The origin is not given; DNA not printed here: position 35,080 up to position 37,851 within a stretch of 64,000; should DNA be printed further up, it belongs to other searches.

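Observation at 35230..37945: Guanidine-I (ykkC) riboswitch placed in front of a TonB-dependent outer-membrane receptor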

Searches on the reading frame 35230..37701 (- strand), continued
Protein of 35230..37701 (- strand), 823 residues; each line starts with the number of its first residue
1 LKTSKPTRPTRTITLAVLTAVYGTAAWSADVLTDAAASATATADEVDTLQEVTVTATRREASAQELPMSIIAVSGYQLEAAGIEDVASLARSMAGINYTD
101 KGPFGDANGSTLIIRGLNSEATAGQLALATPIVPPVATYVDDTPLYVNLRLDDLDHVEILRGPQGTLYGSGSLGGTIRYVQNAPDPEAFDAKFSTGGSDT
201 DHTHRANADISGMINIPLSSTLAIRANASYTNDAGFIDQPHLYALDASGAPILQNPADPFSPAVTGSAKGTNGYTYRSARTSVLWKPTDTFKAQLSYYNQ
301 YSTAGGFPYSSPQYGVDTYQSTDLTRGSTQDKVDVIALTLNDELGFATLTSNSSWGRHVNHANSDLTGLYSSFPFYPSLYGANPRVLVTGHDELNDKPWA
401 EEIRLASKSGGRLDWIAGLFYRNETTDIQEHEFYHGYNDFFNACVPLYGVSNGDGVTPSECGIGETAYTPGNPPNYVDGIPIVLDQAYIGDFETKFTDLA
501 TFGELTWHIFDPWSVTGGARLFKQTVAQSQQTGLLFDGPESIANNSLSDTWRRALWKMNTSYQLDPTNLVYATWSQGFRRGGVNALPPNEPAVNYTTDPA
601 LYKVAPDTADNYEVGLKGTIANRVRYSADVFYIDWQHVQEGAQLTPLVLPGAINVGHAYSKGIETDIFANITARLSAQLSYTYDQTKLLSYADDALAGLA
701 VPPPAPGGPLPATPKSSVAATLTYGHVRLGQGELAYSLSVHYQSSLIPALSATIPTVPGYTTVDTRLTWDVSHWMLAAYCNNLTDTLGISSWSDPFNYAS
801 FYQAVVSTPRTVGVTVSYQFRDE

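Call 33: search_protein_families(library=ncbifam, proteins=[L055:1367-2782:-, L021:6425-7567:+, L012:4841-5524:-, L020:6018-6689:+, L016:2632-3564:+, L038:7658-8074:+, L061:3031-3744:+, L026:5871-7376:+, L069:3027-3830:-, L060:9078-10082:+], max_evalue=0.00001)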
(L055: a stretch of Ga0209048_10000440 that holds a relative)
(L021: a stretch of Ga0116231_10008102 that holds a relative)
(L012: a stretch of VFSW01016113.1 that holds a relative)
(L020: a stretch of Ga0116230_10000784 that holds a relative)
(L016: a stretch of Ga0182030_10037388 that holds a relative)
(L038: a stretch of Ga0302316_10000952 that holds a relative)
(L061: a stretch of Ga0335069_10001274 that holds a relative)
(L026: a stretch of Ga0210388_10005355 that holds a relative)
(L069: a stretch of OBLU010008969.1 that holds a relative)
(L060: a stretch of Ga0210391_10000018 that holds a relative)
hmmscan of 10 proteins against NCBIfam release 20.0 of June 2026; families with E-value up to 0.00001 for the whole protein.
L055:1367-2782:- (471 aa): 2 families
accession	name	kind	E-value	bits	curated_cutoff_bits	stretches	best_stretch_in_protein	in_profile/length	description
TIGR00800.1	ncs1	subfamily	6.6e-22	77.8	353.1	1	8-408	4-435/447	NCS1 family nucleobase:cation symporter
TIGR02358.1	thia_cytX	hypoth_equivalog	1.1e-11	44.6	309.85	1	26-374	6-335/386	putative hydroxymethylpyrimidine transporter CytX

L021:6425-7567:+ (380 aa): 49 families (the best 25 are shown)
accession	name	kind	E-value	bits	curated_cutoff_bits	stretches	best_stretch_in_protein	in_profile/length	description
NF005710.0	PRK07522.1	subfamily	1.5e-151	505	412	1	2-379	9-388/391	acetylornithine deacetylase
TIGR01892.1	AcOrn-deacetyl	equivalog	6.7e-117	390.6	297.7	1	5-373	1-362/365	acetylornithine deacetylase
NF003474.0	PRK05111.1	equivalog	1.5e-71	241.3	460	1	19-378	30-379/383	acetylornithine deacetylase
TIGR01910.1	DapE-ArgE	subfamily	1.1e-49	169.7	217.6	1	5-366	2-368/373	ArgE/DapE family deacylase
TIGR01900.1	dapE-gram_pos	equivalog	7.8e-41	140.1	304.2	1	5-376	7-350/351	succinyl-diaminopimelate desuccinylase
NF006365.0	PRK08588.1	subfamily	1.2e-40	140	289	1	3-368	9-369/383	succinyl-diaminopimelate desuccinylase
NF006400.0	PRK08651.1-3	equivalog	1.3e-38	132.9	374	1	3-378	12-405/410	succinyl-diaminopimelate desuccinylase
NF006399.0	PRK08651.1-2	equivalog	1.8e-38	132.7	381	2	7-216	10-221/405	succinyl-diaminopimelate desuccinylase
NF009557.0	PRK13009.1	equivalog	3.1e-36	125.3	284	1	3-379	5-374/377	succinyl-diaminopimelate desuccinylase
NF009555.0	PRK13004.1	equivalog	1.6e-33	116.2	321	1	7-375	21-391/399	YgeY family selenium metabolism-linked hydrolase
NF006439.0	PRK08737.1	equivalog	6.5e-31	107.7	345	1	24-368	32-353/364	acetylornithine deacetylase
NF005373.0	PRK06915.1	equivalog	2.8e-29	102.3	428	1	61-371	93-409/422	peptidase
TIGR01246.1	dapE_proteo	equivalog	6.4e-29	101.1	361.8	1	7-379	5-370/370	succinyl-diaminopimelate desuccinylase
NF006402.0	PRK08651.1-5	equivalog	5.3e-27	94.8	369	1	57-377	55-365/369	succinyl-diaminopimelate desuccinylase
TIGR03526.1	selenium_YgeY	hypoth_equivalog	2.1e-25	89.4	321.5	1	51-371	58-385/395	YgeY family selenium metabolism-linked hydrolase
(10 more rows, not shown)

L012:4841-5524:- (227 aa): 0 families

L020:6018-6689:+ (223 aa): 0 families

L016:2632-3564:+ (310 aa): 9 families
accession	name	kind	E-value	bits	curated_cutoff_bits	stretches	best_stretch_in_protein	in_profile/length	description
NF040852.1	nitrile_Arch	equivalog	2.5e-39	135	500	1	40-297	2-260/262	nitrilase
TIGR03381.1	agmatine_aguB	equivalog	4.1e-30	105.1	410.25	1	49-298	10-277/279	N-carbamoylputrescine amidase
NF033621.1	de_GSH_amidase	exception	2.3e-26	92.7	355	1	53-292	13-253/260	deaminated glutathione amidase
NF010588.0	PRK13981.1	equivalog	4.5e-16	58.3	479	1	37-261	3-230/546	NAD+ synthase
NF007757.0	PRK10438.1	equivalog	6.2e-16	58.4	249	1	37-269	2-226/256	amidohydrolase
NF009802.0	PRK13286.1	equivalog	1.1e-12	47.6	427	1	126-272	111-256/345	aliphatic amidase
TIGR00546.1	lnt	equivalog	1.3e-11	44.3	132.9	0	157-207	298-348/395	apolipoprotein N-acyltransferase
NF043013.1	DeGluthAmidYersProt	equivalog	1.6e-11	43.9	500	1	50-239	14-214/278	deaminated glutathione amidase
NF009803.0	PRK13287.1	equivalog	1.5e-08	33.8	406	1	57-279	39-262/333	formamidase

L038:7658-8074:+ (138 aa): 2 families
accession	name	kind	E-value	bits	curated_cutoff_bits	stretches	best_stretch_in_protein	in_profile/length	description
TIGR00004.1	TIGR00004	subfamily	1e-14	54.8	106.25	1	28-133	20-124/125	Rid family detoxifying hydrolase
TIGR03610.1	RutC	equivalog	2.7e-07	30.7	169.1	1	32-134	26-126/127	pyrimidine utilization protein C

L061:3031-3744:+ (237 aa): 2 families
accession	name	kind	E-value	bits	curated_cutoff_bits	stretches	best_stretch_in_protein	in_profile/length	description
NF050111.1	TransRegSACE7040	equivalog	1.7e-11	44.4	250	1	14-108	3-99/186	SACE_7040 family transcriptional regulator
NF007949.0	PRK10668.1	equivalog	3.4e-07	30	271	1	8-64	7-63/216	multidrug efflux transporter transcriptional repressor AcrR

L026:5871-7376:+ (501 aa): 2 families
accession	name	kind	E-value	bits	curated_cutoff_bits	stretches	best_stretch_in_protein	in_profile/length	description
TIGR02309.1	HpaB-1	equivalog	3.4e-68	230.9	480.2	1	3-466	2-465/477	4-hydroxyphenylacetate 3-monooxygenase, oxygenase component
TIGR02310.1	HpaB-2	equivalog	1.2e-48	166.1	885.2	1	4-440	14-453/519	4-hydroxyphenylacetate 3-monooxygenase, oxygenase component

L069:3027-3830:- (267 aa): 0 families

L060:9078-10082:+ (334 aa): 0 families

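Call 34: search_protein_families(library=pfam, proteins=[L002:1818-3161:+, L059:56-706:+, L060:152-937:+, L010:6979-9432:-, L069:3027-3830:-, L001:8478-8876:+, L013:6415-7638:-, L060:9078-10082:+, L031:5106-7154:-, L058:671-2311:-])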
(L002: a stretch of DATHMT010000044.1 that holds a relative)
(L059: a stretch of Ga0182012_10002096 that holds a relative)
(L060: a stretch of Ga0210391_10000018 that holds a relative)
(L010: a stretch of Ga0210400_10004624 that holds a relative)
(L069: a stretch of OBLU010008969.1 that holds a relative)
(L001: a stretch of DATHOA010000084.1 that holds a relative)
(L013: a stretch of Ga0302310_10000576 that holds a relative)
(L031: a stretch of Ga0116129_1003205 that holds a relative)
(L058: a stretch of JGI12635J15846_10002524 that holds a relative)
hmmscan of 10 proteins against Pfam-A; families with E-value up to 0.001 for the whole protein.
L002:1818-3161:+ (447 aa): 1 family
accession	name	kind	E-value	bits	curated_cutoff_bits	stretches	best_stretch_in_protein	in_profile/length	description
PF00815.25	Histidinol_dh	-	1.6e-138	462.6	27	1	29-439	3-410/411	Histidinol dehydrogenase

L059:56-706:+ (216 aa): 5 families
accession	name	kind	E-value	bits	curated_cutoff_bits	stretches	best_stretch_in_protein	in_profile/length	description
PF00364.28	Biotin_lipoyl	-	1.2e-15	57.5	22.1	1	140-201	7-73/73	Biotin-requiring enzyme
PF16576.10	HlyD_D23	-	6.3e-07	29.3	30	0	167-200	105-138/214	Barrel-sandwich domain of CusB or HlyD membrane-fusion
PF13437.12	HlyD_3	-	8e-06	27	22.2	0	136-164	2-30/106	HlyD family secretion protein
PF13533.13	Biotin_lipoyl_2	-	7.1e-05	23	29.8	0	134-161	1-28/32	Biotin-lipoyl like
PF05896.17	NQRA_N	-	0.00021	21.8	25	0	146-192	41-86/94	NqrA N-terminal barrel-sandwich hybrid domain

L060:152-937:+ (261 aa): 2 families
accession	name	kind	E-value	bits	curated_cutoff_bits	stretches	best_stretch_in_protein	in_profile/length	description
PF21986.1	AH_C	-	5.5e-50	168.9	27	1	136-259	1-123/123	Allophanate hydrolase C-terminal domain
PF01425.27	Amidase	-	8e-07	28.9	27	1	25-109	356-445/445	Amidase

L010:6979-9432:- (817 aa): 1 family
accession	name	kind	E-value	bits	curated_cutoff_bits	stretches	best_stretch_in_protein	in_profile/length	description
PF00311.23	PEPcase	-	7.2e-269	895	22.4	1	18-817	97-919/919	Phosphoenolpyruvate carboxylase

L069:3027-3830:- (267 aa): 0 families

L001:8478-8876:+ (132 aa): 0 families

L013:6415-7638:- (407 aa): 0 families

L060:9078-10082:+ (334 aa): 1 family
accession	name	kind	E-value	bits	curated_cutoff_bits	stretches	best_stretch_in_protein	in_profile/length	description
PF00487.30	FA_desaturase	-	1.3e-29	104.1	29.7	1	41-290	6-250/253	Fatty acid desaturase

L031:5106-7154:- (682 aa): 6 families
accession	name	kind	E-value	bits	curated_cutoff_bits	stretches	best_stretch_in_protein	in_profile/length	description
PF00009.33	GTP_EFTU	-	2e-58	197.5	26.5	1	79-271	2-188/188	Elongation factor Tu GTP binding domain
PF21018.2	BipA_C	-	1.3e-47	160.5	23.8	1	559-666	1-108/110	TypA/BipA C-terminal domain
PF00679.30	EFG_C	-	2.1e-22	79.4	27.9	1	471-557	2-88/89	Elongation factor G C-terminus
PF03144.31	GTP_EFTU_D2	-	3.7e-11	43.7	30.3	1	294-364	1-73/73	Elongation factor Tu domain 2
PF22042.2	EF-G_D2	-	4.8e-09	36.7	27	1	288-364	10-82/84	Elongation factor G domain 2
PF01926.29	MMR_HSR1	-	2.2e-05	25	21.9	1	83-204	2-113/113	50S ribosome-binding GTPase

L058:671-2311:- (546 aa): 0 families

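Call 52: search_solved_structures(query=window:35230-37701:-, max_evalue=0.00001)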
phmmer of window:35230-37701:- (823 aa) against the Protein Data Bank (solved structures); distinct sequences matched with E-value up to 0.00001: 15.
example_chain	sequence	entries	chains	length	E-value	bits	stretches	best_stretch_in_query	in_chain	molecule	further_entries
4epa_A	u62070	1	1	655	9.6e-17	63.5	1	48-215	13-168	Pesticin receptor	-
8the_A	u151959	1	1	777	4.7e-08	34.8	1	49-210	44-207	Heme/hemoglobin uptake outer membrane receptor PhuR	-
2iah_A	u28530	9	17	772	7.2e-08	34.1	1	12-239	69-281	Ferripyoverdine receptor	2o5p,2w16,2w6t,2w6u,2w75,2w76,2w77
5odw_A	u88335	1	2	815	8.7e-08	33.9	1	12-239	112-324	Ferripyoverdine receptor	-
1xkh_A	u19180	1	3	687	9.4e-08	33.8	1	40-239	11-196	Ferripyoverdine receptor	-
2hdf_A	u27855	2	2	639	2.5e-07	32.4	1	50-181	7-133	Colicin I receptor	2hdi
9nn6_A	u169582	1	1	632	4.2e-07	31.6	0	53-181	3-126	Colicin I receptor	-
3efm_A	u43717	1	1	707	2.7e-06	29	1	51-231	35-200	Ferric alcaligin siderophore receptor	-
5fp2_A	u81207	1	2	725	3.4e-06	28.6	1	43-228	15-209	FERRIC ENTEROBACTIN RECEPTOR PIRA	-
5mzs_A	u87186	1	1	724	7.4e-06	27.5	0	46-227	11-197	Ferric enterobactin receptor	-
5m9b_A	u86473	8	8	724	7.4e-06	27.5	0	46-227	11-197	Ferric enterobactin receptor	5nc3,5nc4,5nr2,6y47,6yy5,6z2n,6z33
6r1f_A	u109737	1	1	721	8.5e-06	27.3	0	47-227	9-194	Ferric enterobactin receptor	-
6q5e_A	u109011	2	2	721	8.6e-06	27.3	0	47-227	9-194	Ferric enterobactin receptor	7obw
5out_A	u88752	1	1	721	8.6e-06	27.3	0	47-227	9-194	Ferric enterobactin receptor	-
6i2j_A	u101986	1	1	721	8.6e-06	27.3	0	47-227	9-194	Ferric enterobactin receptor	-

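Call 74: search_protein_families(library=pfam, proteins=[L025:8198-9262:+, L025:9266-9958:+, L025:590-3268:+, L025:3359-3922:+], max_evalue=0.01)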
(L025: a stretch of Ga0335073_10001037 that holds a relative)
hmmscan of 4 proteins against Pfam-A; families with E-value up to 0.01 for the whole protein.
L025:8198-9262:+ (354 aa): 0 families

L025:9266-9958:+ (230 aa): 1 family
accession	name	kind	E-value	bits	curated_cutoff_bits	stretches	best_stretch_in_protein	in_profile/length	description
PF09347.15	DUF1989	-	1.5e-65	220.4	27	1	31-199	2-168/168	Domain of unknown function (DUF1989)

L025:590-3268:+ (892 aa): 5 families
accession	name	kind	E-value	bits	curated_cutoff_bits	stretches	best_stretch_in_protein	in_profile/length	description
PF00563.25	EAL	-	8.9e-70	235.2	31.3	1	623-857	3-236/236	EAL domain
PF00990.26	GGDEF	-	2.1e-27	96.3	23.8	1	443-600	1-158/161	Diguanylate cyclase, GGDEF domain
PF00072.30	Response_reg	-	5.3e-16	59.2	30.2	1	128-237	2-110/111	Response regulator receiver domain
PF13185.12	GAF_2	-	1.7e-14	54.6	28.6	1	285-431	2-136/136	GAF domain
PF01590.32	GAF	-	1.3e-10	42.3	22.4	1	288-426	3-129/133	GAF domain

L025:3359-3922:+ (187 aa): 0 families

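Call 85: predict_structure(alignment_id=A1)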
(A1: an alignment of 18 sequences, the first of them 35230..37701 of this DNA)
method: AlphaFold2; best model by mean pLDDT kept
length: 823 residues; sequences in the alignment: 18
mean_pLDDT: 53.2   pTM: 0.58
mean pLDDT of the five models: 53.2, 44.1, 40.7, 38.8, 28.3
residues with pLDDT >= 90: 0; 70-90: 265; 50-70: 180; < 50: 378
segments of 3 or more residues with pLDDT < 50: 1-183, 236-250, 266-271, 306-326, 366-390, 431-489, 531-548, 591-594, 642-650, 698-702, 711-713, 746-755, 790-806
pLDDT, mean of each block of 10 residues (from residue 1): 27 24 25 24 21 20 22 27 31 24 30 28 27 34 23 27 23 29 58 79 67 81 81 52 44 66 51 66 83 80 51 27 46 74 79 74 50 36 36 67 69 73 68 35 31 38 32 36 36 67 73 71 66 36 43 71 74 66 54 55 66 75 73 73 45 68 76 78 72 56 53 63 79 82 53 50 81 83 66 36 47 81 47
secondary structure, 60 per line:
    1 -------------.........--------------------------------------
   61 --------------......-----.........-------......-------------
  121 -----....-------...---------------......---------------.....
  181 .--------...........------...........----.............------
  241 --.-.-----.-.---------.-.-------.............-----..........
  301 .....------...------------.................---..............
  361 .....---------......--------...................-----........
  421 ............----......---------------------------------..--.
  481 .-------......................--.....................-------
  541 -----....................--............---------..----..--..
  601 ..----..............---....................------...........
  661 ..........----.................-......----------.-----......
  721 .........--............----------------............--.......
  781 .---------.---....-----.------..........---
elements in order (helices of 4 or more, strands of 3 or more residues): H14-22 H75-80 H86-94 H102-107 H126-129 E137-139 E155-160 E176-181 E190-200 E207-217 E222-234 E273-285 E291-305 E327-343 E347-365 H375-380 E389-407 E413-432 H437-442 E489-510 E513-533 E546-565 E568-579 H599-602 E607-620 E624-643 E650-670 E675-691 H693-698 E715-729 E732-743 E760-771 E774-781 H795-798 E811-820
